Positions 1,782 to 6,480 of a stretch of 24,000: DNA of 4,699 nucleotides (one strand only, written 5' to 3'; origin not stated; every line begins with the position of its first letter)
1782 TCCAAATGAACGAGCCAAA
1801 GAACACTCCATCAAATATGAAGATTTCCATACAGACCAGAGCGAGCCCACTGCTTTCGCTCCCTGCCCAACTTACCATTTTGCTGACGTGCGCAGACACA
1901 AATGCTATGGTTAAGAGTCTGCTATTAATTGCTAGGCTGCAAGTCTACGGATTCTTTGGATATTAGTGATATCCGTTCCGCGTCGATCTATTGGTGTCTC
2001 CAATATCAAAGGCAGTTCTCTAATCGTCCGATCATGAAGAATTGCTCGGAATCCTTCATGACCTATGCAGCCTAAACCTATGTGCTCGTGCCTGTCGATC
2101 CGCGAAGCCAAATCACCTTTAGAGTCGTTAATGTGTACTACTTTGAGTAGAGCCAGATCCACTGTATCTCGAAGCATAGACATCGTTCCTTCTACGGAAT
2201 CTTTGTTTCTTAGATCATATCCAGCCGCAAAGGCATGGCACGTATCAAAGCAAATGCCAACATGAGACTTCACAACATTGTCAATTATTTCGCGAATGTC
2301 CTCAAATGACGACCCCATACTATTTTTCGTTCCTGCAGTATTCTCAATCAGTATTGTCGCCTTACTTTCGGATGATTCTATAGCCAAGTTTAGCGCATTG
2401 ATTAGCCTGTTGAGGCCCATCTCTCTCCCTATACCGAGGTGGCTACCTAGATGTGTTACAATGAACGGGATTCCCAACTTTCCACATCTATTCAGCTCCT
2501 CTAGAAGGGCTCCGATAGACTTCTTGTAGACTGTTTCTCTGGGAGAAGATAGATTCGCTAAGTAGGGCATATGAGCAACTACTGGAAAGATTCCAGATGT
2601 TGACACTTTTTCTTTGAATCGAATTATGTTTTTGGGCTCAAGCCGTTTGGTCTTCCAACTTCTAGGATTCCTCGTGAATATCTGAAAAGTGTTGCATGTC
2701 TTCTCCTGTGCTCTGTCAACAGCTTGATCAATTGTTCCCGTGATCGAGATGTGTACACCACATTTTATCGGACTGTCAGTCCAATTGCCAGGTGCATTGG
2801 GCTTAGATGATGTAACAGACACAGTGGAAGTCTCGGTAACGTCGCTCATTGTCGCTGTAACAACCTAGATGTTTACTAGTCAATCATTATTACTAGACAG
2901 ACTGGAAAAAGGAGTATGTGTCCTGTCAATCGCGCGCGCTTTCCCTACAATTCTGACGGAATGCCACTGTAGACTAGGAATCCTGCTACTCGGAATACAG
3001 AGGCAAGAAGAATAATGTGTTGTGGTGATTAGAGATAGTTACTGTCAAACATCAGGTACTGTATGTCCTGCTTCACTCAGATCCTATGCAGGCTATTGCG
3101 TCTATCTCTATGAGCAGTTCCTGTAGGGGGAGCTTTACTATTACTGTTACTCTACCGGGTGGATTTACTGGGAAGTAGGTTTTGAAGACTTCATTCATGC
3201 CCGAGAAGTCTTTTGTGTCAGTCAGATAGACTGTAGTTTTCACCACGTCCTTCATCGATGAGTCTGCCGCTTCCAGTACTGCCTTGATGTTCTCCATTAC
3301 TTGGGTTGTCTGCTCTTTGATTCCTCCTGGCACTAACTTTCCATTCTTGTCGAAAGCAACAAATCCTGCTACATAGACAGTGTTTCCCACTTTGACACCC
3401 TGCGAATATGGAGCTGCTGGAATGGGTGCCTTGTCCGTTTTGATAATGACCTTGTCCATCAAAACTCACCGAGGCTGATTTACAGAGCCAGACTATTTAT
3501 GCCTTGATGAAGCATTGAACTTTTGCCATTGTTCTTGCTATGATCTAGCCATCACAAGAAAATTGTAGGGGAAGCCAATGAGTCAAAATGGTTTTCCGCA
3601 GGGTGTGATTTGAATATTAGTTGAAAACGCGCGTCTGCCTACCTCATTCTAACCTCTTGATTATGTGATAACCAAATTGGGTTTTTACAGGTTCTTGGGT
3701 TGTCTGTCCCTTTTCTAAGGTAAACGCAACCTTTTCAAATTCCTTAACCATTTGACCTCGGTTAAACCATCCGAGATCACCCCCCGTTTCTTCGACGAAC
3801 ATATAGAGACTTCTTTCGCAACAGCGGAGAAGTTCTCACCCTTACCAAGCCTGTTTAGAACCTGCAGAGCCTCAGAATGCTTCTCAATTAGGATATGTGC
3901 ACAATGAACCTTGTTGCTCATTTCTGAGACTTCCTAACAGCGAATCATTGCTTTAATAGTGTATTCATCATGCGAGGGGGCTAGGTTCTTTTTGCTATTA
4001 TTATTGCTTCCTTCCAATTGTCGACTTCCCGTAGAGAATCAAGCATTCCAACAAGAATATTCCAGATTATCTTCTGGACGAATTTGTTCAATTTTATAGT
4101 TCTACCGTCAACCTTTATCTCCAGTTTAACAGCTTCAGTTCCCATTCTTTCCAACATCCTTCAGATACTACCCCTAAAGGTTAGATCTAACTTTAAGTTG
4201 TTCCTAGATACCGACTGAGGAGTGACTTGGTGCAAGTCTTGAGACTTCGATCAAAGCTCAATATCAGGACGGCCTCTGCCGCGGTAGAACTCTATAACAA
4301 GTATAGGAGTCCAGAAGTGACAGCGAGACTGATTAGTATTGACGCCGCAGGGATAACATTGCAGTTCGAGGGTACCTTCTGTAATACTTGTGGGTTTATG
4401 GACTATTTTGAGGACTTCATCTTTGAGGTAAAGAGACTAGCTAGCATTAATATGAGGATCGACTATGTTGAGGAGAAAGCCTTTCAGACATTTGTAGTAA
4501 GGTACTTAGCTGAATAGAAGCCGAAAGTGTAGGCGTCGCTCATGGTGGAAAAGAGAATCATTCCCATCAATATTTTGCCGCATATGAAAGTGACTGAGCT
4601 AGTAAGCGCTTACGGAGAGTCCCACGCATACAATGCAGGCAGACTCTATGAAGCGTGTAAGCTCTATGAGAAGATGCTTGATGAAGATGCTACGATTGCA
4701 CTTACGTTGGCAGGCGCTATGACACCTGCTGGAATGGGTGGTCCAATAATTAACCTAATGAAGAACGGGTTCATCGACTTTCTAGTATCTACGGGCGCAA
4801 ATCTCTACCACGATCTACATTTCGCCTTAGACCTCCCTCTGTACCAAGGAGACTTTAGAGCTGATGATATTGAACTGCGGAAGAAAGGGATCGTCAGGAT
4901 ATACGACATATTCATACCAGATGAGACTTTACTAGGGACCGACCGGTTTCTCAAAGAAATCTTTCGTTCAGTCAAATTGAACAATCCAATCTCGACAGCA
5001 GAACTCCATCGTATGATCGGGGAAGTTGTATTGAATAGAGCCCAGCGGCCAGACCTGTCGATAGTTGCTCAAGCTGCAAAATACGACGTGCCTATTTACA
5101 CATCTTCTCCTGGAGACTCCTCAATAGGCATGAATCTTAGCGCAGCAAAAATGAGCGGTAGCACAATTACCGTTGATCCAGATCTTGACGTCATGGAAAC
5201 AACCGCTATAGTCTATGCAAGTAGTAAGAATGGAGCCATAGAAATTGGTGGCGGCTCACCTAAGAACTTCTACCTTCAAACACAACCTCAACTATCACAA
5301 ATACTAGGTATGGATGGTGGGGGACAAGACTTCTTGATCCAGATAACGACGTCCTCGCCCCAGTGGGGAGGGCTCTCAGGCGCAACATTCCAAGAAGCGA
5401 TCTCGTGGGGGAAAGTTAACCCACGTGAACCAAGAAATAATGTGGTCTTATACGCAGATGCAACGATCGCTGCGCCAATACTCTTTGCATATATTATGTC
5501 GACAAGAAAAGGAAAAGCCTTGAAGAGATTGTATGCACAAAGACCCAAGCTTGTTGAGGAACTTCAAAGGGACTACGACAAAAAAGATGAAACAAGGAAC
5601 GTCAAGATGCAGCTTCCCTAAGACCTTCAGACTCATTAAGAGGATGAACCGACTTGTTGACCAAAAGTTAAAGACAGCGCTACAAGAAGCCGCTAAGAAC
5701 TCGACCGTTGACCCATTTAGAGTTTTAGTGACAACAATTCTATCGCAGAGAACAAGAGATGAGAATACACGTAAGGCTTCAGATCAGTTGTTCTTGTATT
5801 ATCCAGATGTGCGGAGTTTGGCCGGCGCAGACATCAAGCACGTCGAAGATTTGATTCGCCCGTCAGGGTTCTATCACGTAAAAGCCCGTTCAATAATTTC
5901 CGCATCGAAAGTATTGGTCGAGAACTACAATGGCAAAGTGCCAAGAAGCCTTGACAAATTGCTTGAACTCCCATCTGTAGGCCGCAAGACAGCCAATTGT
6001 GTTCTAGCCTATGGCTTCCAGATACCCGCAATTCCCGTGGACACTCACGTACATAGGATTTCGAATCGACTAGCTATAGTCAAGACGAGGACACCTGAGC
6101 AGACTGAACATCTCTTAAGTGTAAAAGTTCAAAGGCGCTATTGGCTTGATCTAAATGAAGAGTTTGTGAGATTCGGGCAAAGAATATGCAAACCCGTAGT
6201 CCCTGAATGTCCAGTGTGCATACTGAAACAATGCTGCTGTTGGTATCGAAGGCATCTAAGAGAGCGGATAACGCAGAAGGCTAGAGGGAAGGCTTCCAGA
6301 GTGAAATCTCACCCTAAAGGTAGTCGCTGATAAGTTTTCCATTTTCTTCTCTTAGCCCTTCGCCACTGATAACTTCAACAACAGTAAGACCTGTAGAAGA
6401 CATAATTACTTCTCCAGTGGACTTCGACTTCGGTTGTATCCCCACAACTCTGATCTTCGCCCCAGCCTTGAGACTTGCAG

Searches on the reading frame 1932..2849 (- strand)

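Call 66: search_protein_families(library=pfam, proteins=[window:1932-2849:-])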
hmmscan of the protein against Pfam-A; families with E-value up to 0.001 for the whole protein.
window:1932-2849:- (305 aa): 1 family
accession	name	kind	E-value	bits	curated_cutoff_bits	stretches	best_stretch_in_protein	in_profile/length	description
PF01261.30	AP_endonuc_2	-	9.8e-50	170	31.1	1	45-292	2-234/249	Xylose isomerase-like TIM barrel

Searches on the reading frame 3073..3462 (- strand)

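Call 66: search_protein_families(library=pfam, proteins=[window:3073-3462:-])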
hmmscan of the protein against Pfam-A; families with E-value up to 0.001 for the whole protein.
window:3073-3462:- (129 aa): 1 family
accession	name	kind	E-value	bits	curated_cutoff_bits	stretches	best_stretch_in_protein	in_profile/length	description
PF01042.26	Ribonuc_L-PSP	-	2.2e-36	124.9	27.3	1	10-125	2-120/121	Endoribonuclease L-PSP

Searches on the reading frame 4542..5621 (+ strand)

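Call 66: search_protein_families(library=pfam, proteins=[window:4542-5621:+])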
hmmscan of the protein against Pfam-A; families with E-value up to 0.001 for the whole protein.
window:4542-5621:+ (359 aa): 1 family
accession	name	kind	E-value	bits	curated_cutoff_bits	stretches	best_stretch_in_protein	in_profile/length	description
PF01916.23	DS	-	6.5e-82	275.5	27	1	19-317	1-287/288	Deoxyhypusine synthase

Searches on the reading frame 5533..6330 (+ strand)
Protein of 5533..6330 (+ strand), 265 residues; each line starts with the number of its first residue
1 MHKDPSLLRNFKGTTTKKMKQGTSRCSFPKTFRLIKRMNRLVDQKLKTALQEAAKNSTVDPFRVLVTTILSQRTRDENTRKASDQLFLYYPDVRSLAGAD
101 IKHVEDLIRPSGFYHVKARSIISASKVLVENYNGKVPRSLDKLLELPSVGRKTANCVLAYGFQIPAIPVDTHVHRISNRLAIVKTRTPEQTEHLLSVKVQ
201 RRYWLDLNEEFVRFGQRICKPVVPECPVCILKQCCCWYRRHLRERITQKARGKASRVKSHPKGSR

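Call 66: search_protein_families(library=pfam, proteins=[window:5533-6330:+])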
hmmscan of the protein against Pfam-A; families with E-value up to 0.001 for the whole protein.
window:5533-6330:+ (265 aa): 2 families
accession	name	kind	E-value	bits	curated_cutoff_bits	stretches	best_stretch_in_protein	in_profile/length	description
PF00730.31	HhH-GPD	-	2.7e-24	86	26.2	1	66-199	1-106/108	HhH-GPD superfamily base excision DNA repair protein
PF00633.29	HHH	-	7.1e-06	26.1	24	1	132-160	2-30/30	Helix-hairpin-helix motif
